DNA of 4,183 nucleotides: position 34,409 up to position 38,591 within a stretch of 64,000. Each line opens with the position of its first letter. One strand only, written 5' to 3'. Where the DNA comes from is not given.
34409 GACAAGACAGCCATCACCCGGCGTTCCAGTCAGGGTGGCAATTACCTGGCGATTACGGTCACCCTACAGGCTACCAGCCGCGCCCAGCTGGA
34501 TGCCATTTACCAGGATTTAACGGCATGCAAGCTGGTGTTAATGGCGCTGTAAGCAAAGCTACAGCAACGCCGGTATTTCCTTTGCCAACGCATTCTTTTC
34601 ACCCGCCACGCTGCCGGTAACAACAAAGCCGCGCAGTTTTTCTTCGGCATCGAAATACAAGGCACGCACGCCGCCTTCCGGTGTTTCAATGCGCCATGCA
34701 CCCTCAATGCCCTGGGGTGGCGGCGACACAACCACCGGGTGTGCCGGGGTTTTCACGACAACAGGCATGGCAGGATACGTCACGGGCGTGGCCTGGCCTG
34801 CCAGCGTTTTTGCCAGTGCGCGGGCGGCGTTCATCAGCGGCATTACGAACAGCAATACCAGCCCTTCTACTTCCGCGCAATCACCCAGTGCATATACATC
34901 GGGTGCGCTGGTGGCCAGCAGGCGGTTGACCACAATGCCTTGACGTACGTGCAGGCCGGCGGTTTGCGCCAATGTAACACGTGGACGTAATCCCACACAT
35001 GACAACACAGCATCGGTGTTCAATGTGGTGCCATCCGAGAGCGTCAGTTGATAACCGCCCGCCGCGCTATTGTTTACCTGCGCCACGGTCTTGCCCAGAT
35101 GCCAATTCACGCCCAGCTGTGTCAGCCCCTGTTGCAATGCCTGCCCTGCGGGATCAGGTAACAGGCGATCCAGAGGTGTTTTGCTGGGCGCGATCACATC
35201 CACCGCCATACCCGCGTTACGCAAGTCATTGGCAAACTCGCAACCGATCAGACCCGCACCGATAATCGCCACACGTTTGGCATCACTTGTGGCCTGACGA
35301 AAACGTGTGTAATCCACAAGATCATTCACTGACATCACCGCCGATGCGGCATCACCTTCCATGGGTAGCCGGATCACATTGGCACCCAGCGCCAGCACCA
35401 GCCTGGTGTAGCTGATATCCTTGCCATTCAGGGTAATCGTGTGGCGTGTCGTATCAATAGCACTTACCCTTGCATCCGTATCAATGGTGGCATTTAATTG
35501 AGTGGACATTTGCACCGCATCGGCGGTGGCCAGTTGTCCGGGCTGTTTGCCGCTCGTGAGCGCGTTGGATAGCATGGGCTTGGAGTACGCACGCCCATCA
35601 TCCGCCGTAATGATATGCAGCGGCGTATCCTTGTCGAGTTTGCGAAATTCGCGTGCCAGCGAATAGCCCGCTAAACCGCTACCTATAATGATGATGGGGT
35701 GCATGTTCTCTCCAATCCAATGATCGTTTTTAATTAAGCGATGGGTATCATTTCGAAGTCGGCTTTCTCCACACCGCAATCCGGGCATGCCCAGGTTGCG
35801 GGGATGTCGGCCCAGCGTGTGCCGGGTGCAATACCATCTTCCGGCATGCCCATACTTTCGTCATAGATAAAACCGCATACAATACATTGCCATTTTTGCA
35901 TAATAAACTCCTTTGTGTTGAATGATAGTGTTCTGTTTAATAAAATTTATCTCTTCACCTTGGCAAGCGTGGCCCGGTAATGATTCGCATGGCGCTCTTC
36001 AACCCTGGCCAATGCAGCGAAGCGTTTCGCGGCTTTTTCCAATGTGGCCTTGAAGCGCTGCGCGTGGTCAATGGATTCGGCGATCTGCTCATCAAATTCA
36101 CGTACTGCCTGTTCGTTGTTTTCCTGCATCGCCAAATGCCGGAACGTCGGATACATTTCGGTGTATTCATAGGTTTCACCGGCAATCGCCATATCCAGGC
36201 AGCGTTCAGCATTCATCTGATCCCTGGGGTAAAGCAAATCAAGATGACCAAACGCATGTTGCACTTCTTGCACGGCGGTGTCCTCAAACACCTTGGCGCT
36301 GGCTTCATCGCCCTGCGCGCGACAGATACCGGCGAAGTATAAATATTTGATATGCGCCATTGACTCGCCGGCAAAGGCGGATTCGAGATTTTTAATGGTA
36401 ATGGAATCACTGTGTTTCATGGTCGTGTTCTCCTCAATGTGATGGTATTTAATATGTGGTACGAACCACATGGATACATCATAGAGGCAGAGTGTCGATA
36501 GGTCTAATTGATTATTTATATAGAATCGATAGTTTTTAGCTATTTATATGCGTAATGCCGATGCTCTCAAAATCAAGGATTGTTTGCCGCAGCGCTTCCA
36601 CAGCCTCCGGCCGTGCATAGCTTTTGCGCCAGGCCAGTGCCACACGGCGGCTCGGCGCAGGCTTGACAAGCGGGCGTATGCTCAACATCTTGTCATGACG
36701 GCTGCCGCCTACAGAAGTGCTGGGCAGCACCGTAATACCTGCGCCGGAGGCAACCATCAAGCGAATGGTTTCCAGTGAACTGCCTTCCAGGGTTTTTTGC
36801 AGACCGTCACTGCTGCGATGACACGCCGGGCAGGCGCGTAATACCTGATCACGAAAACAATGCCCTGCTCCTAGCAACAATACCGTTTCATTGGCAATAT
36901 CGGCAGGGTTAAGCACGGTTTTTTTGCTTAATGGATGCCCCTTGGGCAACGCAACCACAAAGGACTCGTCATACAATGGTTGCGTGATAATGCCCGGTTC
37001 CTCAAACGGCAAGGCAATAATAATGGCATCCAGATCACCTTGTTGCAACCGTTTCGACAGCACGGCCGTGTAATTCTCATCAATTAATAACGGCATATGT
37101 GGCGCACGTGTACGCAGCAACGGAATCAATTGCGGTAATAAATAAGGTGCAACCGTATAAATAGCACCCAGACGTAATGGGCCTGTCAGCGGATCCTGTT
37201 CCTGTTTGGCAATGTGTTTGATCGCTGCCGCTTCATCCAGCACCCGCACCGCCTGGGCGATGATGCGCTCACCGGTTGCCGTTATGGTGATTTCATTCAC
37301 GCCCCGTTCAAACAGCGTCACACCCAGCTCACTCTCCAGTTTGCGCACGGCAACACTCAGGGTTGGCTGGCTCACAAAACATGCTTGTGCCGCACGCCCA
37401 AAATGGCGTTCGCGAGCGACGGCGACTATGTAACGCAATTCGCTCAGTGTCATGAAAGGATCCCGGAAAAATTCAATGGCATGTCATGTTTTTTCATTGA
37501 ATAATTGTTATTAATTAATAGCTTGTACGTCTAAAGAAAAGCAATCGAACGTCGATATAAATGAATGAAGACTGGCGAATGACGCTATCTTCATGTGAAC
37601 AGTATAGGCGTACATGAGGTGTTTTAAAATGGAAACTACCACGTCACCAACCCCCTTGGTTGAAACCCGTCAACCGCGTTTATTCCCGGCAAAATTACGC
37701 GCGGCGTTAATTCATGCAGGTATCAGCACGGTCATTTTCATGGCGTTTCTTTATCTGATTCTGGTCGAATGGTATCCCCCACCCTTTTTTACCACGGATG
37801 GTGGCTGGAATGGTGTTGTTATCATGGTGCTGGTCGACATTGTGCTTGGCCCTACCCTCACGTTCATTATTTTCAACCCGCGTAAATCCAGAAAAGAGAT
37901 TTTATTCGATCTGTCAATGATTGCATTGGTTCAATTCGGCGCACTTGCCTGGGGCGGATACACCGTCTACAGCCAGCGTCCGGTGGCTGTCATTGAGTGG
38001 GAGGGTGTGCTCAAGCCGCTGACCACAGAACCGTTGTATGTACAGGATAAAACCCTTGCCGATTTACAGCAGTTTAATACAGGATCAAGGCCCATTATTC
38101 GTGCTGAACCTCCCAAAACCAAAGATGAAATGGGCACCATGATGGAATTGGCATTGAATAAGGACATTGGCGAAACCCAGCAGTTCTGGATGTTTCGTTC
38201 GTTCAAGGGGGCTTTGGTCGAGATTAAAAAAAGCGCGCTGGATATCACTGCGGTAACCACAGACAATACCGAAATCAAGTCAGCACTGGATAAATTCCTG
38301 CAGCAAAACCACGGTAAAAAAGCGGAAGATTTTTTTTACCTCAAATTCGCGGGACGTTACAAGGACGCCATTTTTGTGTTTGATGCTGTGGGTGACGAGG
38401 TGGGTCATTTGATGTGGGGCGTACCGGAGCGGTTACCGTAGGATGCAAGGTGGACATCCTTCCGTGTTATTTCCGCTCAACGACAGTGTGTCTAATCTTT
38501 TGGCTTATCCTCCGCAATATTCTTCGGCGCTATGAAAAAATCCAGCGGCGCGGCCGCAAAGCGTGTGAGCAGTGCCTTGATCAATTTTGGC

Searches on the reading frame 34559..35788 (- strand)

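Call 64: search_protein_families(library=ncbifam, proteins=[window:34559-35788:-], max_evalue=0.00001)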
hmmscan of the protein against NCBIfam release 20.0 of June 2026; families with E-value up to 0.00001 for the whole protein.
window:34559-35788:- (409 aa): 46 families (the best 25 are shown)
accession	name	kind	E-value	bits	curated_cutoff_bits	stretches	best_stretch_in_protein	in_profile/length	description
NF003437.0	PRK04965.1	equivalog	1.9e-102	343.1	392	1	30-406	3-376/378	NADH:flavorubredoxin reductase NorW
TIGR02374.1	nitri_red_nirB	equivalog_domain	1.5e-50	172.5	578.35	1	32-333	1-306/794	nitrite reductase large subunit NirB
NF042949.2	3PPDioc_HcaD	equivalog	3.8e-48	164.2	450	1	31-306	3-277/386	3-phenylpropionate/cinnamic acid dioxygenase ferredoxin--NAD(+) reductase subunit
NF045765.1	PhenlGlyoxDHPadH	equivalog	2e-39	135.7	475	1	33-309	6-281/416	NADH-dependent phenylglyoxylate dehydrogenase subunit epsilon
NF041682.1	ant_diox_AndAa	equivalog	8.7e-38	130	650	1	31-305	5-279/406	anthranilate 1,2-dioxygenase system ferredoxin--NAD(+) reductase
NF007286.0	PRK09754.1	equivalog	3.2e-33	115.1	447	1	31-305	5-277/400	phenylpropionate dioxygenase ferredoxin reductase subunit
TIGR03385.1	CoA_CoA_reduc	equivalog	5.6e-32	111.1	578.8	1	32-327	2-307/439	CoA-disulfide reductase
NF011565.0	PRK14989.1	subfamily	5.6e-29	100.8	883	1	32-332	6-310/847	nitrite reductase large subunit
NF046103.1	NOXase_Strep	equivalog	3.2e-26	92.3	600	1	76-307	44-283/442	H2O-forming NADH oxidase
NF007123.0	PRK09564.1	equivalog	3.4e-26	91.9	458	1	32-325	3-306/444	CoA-disulfide reductase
TIGR01350.1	lipoamide_DH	equivalog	1.6e-24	86.4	408.8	1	115-347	116-348/461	dihydrolipoyl dehydrogenase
NF010037.0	PRK13512.1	equivalog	2.2e-23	82.9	394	1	29-306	1-280/438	CoA-disulfide reductase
NF004776.0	PRK06116.1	equivalog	5.7e-22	78.3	480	1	113-346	118-344/450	glutathione-disulfide reductase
NF004991.0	PRK06370.1-3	subfamily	1.7e-20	73.1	620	1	113-305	151-342/509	FAD-containing oxidoreductase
NF003585.0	PRK05249.1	equivalog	4.2e-18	65.2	465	1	125-307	137-315/464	Si-specific NAD(P)(+) transhydrogenase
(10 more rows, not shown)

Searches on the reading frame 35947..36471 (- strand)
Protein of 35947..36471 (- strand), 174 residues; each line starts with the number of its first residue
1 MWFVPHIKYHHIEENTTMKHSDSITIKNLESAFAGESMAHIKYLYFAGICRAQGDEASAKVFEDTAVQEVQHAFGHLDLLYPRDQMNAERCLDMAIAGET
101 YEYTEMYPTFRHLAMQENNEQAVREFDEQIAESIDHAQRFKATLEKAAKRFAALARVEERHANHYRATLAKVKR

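Call 64: search_protein_families(library=ncbifam, proteins=[window:35947-36471:-], max_evalue=0.00001)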
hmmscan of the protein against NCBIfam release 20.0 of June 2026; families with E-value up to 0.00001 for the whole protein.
window:35947-36471:- (174 aa): 2 families
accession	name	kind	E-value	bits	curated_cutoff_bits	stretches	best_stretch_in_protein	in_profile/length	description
NF045767.1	RuberyRbr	equivalog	9.7e-19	68.2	200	1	22-146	6-144/194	rubrerythrin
NF045783.1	Nigrythrn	equivalog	2.7e-12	47.2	340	1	23-142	27-158/202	nigerythrin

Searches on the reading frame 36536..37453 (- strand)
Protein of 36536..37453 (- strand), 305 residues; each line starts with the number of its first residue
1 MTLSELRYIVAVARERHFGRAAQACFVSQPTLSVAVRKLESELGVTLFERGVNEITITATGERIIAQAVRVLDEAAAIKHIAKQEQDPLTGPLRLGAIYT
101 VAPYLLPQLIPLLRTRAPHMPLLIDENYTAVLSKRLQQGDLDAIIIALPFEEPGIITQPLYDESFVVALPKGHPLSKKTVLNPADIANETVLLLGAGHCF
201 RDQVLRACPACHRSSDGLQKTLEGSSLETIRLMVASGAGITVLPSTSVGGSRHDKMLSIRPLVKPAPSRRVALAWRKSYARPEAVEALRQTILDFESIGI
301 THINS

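Call 43: search_protein_families(library=pfam, proteins=[window:36536-37453:-], max_evalue=0.0001)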
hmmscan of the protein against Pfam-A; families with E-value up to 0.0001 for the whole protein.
window:36536-37453:- (305 aa): 2 families
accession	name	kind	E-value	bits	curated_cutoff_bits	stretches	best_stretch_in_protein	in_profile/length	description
PF03466.25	LysR_substrate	-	1.2e-49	169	28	1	87-294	2-206/209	LysR substrate binding domain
PF00126.33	HTH_1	-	2.3e-19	69.5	26.6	1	3-62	1-60/60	Bacterial regulatory helix-turn-helix protein, lysR family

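Call 64: search_protein_families(library=ncbifam, proteins=[window:36536-37453:-], max_evalue=0.00001)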
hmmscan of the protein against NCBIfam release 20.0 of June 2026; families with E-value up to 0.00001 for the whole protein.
window:36536-37453:- (305 aa): 49 families (the best 25 are shown)
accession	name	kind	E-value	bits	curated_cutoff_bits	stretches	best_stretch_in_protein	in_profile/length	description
NF008361.0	PRK11151.1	equivalog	1.1e-72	244.9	329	1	1-281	1-278/305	DNA-binding transcriptional regulator OxyR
NF050018.1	StrsTransRegOxyRFcella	equivalog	6.1e-56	190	500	1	4-291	4-284/289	oxidative stress transcriptional regulator OxyR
NF053705.1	TransRegGltCGpos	equivalog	1.3e-40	139.5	350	1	1-278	1-275/300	glutamate biosynthesis transcriptional regulator GltC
NF008416.0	PRK11242.1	equivalog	5.6e-40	137.5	277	1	1-294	1-289/300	transcriptional regulator CynR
NF040786.1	LysR_Sec_metab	equivalog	3.4e-37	128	250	1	1-293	1-295/298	selenium metabolism-associated LysR family transcriptional regulator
NF007385.0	PRK09906.1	equivalog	1.2e-35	123.1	356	1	1-282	1-278/296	DNA-binding transcriptional regulator HcaR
NF045775.1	acetoin_reg_AlsR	exception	1.3e-35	123.3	430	1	1-247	1-246/290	acetoin biosynthesis transcriptional regulator AlsR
NF047520.1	trans_act_CidR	equivalog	5.5e-35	121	415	1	1-279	1-275/292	cidABC operon transcriptional activator CidR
TIGR03339.1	phn_lysR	subfamily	1.2e-30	106.7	341.1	1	5-252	1-242/279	aminoethylphosphonate catabolism associated LysR family transcriptional regulator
TIGR02424.1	TF_pcaQ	equivalog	6.4e-29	100.8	303.8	1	5-291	7-293/300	pca operon transcription factor PcaQ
NF007439.0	PRK09986.1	equivalog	4.7e-28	98.4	290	1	3-246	9-252/296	LysR family transcriptional regulator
NF009326.0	PRK12681.1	equivalog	2.3e-27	96.3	436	1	1-207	1-210/324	HTH-type transcriptional regulator CysB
NF009327.0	PRK12684.1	subfamily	5.2e-26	91.6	402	1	1-248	1-248/313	CysB family HTH-type transcriptional regulator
NF047711.1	PutUtilRegPtrR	equivalog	8.9e-26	90.6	400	1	1-289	1-279/283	putrescine utilization regulator PtrR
NF008722.0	PRK11716.1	equivalog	4.7e-25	88.2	246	1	1-259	1-257/293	HTH-type transcriptional activator IlvY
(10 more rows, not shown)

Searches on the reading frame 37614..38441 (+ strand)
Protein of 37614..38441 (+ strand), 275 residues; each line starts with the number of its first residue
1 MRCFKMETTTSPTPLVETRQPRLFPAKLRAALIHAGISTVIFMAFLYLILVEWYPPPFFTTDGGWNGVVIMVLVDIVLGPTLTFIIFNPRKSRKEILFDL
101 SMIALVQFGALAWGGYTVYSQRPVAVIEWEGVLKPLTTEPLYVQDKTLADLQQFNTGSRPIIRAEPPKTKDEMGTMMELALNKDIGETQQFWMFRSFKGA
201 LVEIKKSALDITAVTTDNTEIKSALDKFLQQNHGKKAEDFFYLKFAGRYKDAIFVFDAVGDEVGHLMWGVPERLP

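Call 64: search_protein_families(library=ncbifam, proteins=[window:37614-38441:+], max_evalue=0.00001)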
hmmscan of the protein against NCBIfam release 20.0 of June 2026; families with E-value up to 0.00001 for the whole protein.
window:37614-38441:+ (275 aa): 1 family
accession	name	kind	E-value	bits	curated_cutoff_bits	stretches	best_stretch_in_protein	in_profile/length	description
NF041437.1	TfpZ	superfamily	7.1e-37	127.3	200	1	27-261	1-229/240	TfpX/TfpZ family type IV pilin accessory protein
